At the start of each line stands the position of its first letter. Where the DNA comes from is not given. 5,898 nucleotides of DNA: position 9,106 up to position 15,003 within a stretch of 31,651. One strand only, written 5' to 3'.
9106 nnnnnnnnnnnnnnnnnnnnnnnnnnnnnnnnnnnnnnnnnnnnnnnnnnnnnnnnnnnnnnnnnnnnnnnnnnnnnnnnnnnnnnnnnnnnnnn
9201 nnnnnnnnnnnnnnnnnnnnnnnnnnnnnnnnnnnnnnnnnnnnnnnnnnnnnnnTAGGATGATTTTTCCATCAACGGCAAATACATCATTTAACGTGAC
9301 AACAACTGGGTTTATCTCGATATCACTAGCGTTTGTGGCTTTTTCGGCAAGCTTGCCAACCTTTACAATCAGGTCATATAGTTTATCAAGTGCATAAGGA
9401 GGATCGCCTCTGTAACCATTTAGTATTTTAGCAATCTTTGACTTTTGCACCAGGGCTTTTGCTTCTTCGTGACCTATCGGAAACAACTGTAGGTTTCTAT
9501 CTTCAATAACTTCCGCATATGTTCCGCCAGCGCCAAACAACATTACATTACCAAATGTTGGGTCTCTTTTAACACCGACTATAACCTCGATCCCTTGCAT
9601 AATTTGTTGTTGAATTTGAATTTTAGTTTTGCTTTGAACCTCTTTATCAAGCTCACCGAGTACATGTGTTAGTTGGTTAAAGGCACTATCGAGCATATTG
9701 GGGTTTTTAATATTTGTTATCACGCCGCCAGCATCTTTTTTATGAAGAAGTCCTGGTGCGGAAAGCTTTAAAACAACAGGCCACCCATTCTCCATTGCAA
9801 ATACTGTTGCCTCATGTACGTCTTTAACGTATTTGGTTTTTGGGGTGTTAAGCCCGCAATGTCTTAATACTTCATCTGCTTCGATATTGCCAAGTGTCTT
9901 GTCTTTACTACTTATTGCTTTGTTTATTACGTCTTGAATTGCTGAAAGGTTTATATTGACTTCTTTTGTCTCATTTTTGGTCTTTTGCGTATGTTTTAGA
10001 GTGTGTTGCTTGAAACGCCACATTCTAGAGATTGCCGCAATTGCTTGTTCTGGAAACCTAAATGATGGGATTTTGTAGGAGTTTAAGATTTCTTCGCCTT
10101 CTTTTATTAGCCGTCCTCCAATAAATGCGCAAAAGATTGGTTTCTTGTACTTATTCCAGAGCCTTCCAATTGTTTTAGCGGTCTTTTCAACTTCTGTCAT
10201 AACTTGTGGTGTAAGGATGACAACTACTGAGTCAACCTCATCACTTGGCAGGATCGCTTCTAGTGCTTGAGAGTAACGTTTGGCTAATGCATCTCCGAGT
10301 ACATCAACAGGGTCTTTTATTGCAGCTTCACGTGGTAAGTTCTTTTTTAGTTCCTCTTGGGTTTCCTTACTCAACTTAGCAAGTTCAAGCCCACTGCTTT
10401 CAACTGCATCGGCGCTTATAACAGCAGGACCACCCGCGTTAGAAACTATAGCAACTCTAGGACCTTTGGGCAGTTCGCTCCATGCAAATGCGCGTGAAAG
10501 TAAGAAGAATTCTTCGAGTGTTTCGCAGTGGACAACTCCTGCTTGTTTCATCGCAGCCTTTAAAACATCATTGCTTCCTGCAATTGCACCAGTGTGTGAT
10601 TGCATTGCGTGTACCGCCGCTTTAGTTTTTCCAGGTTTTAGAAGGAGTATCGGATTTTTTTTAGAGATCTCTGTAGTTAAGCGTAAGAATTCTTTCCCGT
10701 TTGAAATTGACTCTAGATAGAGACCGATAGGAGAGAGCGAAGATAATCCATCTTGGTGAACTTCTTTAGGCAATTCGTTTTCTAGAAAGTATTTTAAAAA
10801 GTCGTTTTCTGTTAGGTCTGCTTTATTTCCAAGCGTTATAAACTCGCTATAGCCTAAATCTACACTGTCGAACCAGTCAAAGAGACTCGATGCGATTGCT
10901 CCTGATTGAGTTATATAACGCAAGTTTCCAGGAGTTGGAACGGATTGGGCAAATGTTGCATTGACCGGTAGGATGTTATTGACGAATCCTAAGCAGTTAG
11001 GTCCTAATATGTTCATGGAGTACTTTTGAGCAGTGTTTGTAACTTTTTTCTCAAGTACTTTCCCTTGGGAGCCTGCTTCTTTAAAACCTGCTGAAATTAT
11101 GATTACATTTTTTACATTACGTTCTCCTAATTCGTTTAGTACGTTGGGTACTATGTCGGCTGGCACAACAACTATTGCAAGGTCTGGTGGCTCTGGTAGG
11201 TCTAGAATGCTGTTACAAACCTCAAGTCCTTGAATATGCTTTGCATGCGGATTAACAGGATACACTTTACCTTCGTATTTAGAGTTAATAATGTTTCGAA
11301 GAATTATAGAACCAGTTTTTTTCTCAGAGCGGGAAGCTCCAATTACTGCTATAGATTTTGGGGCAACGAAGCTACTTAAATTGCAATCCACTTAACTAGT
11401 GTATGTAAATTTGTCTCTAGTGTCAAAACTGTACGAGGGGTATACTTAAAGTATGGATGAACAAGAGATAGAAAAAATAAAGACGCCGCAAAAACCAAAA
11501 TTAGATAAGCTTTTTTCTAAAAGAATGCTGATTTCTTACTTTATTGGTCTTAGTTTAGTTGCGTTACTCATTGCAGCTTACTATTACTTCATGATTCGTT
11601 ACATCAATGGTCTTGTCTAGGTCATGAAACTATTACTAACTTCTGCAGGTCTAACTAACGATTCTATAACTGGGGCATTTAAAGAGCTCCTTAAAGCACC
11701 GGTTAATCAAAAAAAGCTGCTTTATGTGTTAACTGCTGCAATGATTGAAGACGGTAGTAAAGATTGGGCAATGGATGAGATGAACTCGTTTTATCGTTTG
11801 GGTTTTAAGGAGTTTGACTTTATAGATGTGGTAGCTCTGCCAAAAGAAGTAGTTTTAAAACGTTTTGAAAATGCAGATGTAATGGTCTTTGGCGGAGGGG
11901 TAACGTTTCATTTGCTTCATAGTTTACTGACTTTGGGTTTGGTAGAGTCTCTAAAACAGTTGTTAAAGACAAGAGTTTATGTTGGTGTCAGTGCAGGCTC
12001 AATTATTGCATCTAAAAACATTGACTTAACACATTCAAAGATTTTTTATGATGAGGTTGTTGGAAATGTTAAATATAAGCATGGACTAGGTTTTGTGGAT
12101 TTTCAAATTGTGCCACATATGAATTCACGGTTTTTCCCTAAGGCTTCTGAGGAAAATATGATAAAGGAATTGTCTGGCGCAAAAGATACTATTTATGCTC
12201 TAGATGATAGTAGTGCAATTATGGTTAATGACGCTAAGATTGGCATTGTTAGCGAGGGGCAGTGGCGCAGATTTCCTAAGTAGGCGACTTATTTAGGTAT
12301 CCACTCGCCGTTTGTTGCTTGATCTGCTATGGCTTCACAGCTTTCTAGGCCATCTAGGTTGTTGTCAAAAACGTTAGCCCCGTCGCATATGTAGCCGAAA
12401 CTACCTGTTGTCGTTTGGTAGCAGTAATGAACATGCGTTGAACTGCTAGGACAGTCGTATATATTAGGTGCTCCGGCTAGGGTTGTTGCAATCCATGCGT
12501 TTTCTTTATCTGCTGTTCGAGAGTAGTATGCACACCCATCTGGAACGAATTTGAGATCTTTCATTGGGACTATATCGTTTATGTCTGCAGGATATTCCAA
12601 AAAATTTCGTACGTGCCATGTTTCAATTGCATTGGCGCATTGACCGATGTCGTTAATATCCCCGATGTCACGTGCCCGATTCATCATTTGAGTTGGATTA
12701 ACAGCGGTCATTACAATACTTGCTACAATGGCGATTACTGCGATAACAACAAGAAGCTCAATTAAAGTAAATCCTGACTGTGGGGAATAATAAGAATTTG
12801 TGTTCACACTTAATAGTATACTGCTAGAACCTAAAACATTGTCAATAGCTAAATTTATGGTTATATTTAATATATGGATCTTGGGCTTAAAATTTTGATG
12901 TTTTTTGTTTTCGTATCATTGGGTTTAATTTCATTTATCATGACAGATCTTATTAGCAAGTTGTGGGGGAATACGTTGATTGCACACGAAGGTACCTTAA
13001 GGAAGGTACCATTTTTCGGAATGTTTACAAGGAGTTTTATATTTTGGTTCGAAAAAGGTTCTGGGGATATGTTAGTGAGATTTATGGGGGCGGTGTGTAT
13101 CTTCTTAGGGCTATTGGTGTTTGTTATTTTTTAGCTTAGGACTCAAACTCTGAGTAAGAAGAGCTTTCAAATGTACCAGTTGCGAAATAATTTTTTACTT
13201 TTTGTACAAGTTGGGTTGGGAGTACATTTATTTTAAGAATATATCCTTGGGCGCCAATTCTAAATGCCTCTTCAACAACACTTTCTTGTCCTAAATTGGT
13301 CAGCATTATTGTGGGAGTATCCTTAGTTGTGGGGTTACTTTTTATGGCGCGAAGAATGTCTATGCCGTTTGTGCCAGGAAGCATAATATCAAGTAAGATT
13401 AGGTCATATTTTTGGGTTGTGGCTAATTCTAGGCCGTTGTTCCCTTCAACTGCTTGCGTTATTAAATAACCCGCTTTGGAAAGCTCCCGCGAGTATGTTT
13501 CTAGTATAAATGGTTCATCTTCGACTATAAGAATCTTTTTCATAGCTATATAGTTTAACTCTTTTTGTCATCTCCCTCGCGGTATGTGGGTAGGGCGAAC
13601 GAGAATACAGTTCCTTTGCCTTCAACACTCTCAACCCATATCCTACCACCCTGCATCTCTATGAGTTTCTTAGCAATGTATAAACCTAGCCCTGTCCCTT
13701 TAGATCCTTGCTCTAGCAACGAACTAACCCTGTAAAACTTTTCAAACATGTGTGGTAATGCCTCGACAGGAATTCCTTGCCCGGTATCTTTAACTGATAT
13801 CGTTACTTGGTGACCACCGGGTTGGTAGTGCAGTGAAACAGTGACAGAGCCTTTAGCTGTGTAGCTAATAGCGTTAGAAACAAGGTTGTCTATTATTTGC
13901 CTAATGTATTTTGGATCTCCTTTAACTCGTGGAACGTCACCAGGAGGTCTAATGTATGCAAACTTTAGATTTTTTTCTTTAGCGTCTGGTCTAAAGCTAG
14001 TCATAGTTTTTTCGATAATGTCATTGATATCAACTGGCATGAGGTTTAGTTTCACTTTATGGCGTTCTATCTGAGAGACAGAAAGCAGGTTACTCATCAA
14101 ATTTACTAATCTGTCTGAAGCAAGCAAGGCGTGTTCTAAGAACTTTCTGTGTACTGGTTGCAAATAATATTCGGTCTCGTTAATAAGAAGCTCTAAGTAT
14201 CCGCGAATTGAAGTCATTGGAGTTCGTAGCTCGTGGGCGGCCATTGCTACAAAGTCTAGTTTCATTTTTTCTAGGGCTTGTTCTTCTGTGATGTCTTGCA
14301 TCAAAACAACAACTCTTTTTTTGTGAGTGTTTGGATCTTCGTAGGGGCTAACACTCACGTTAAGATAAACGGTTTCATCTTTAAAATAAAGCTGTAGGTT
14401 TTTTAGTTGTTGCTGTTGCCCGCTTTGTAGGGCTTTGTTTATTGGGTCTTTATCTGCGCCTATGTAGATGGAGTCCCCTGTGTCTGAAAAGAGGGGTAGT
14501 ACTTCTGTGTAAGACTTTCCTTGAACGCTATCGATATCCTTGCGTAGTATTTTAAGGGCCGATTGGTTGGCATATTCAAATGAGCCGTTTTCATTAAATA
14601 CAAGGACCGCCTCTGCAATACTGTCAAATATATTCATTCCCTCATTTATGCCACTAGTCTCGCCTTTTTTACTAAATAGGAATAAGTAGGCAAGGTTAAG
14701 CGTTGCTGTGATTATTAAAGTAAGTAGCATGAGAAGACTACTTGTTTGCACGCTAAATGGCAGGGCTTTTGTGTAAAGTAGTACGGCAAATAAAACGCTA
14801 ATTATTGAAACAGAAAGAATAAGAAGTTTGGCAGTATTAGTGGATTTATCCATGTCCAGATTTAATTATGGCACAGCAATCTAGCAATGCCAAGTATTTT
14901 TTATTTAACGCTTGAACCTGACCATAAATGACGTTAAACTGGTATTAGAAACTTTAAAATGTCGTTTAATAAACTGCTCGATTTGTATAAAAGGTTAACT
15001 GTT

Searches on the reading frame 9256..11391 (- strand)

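Call 36: search_protein_families(library=ncbifam, proteins=[window:9256-11391:-], max_evalue=0.001)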
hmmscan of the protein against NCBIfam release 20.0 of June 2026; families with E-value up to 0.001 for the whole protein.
window:9256-11391:- (712 aa): 9 families
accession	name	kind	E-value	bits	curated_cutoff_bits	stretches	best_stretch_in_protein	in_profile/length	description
NF045493.1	HydDutCoALig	equivalog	6.5e-154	514.2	1300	1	6-699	4-683/698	4-hydroxybutyrate--CoA ligase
TIGR02717.1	AcCoA-syn-alpha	equivalog_domain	2.1e-151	504.6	567.15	1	5-459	1-445/447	acetate--CoA ligase alpha subunit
NF045494.1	AcCoALig_Archglob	equivalog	4e-134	448.5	1200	2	4-461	217-663/665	acetate--CoA ligase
NF045492.1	HydPropCoALig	equivalog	9.1e-127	424.2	1300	2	5-460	248-696/700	3-hydroxypropionate--CoA ligase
NF001913.0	PRK00696.1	equivalog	1e-08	34.6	370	1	504-711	7-217/388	ADP-forming succinate--CoA ligase subunit beta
TIGR01016.1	sucCoAbeta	subfamily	7.8e-08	31.7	375.55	1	503-710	6-216/386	succinate-CoA ligase subunit beta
NF004230.0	PRK05678.1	equivalog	8.2e-07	28.5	336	1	51-206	46-199/291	succinate--CoA ligase subunit alpha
TIGR01019.1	sucCoAalpha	subfamily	0.00014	21.4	353.2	0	52-200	45-188/286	succinate--CoA ligase subunit alpha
NF010623.0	PRK14016.1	subfamily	0.0006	18.1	877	1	489-575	207-283/871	cyanophycin synthetase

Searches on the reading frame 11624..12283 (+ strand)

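Call 9: search_protein_families(library=pfam, proteins=[window:11624-12283:+], max_evalue=0.001)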
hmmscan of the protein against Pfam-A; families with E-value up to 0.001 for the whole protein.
window:11624-12283:+ (219 aa): 1 family
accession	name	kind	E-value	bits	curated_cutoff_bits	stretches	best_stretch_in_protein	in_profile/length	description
PF03575.23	Peptidase_S51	-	5.2e-29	101.8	23.9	1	3-207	1-204/206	Peptidase family S51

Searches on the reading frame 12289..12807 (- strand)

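Call 9: search_protein_families(library=pfam, proteins=[window:12289-12807:-], max_evalue=0.001)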
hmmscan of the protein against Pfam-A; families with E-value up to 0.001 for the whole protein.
window:12289-12807:- (172 aa): 1 family
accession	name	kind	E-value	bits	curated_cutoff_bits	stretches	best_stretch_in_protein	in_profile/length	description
PF07963.17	N_methyl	-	1.7e-09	37.2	21.2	1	9-33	3-27/27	Prokaryotic N-terminal methylation motif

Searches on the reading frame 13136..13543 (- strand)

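Call 9: search_protein_families(library=pfam, proteins=[window:13136-13543:-], max_evalue=0.001)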
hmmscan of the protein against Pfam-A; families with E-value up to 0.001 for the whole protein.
window:13136-13543:- (135 aa): 1 family
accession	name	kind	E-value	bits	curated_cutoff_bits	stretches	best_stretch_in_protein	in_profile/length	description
PF00072.30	Response_reg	-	1.7e-24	86.6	30.2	1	4-116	1-110/111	Response regulator receiver domain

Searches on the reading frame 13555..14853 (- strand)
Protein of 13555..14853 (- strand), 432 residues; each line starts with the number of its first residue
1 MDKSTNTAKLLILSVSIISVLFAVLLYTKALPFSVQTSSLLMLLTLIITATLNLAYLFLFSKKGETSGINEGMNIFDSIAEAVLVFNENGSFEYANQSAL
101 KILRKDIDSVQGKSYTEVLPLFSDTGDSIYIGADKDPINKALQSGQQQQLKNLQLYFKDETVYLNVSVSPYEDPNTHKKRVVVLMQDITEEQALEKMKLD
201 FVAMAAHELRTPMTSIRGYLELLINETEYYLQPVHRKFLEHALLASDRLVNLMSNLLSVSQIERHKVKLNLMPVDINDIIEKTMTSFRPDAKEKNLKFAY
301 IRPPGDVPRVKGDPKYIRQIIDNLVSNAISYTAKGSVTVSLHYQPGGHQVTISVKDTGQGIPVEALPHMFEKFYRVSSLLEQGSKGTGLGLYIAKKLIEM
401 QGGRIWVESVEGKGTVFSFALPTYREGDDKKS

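Call 9: search_protein_families(library=pfam, proteins=[window:13555-14853:-], max_evalue=0.001)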
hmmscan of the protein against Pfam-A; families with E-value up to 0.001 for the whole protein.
window:13555-14853:- (432 aa): 7 families
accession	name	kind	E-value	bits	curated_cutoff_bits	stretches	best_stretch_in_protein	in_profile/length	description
PF02518.31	HATPase_c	-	8.6e-32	110.3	26.4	1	312-423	1-109/111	Histidine kinase-, DNA gyrase B-, and HSP90-like ATPase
PF00512.31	HisKA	-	3.2e-16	59.5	26.9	1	198-263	2-64/66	His Kinase A (phospho-acceptor) domain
PF08448.16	PAS_4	-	2e-11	44.5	23.1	1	76-192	1-109/110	PAS fold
PF13426.13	PAS_9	-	1.7e-09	38.3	27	1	82-190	3-103/103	PAS domain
PF00989.32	PAS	-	1.2e-08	35.4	22.6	1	74-188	5-113/113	PAS fold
PF13188.13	PAS_8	-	3e-05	24.2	21.8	1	74-123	5-51/65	PAS domain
PF13581.12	HATPase_c_2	-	4.1e-05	24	27.4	1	321-399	36-110/127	Histidine kinase-like ATPase domain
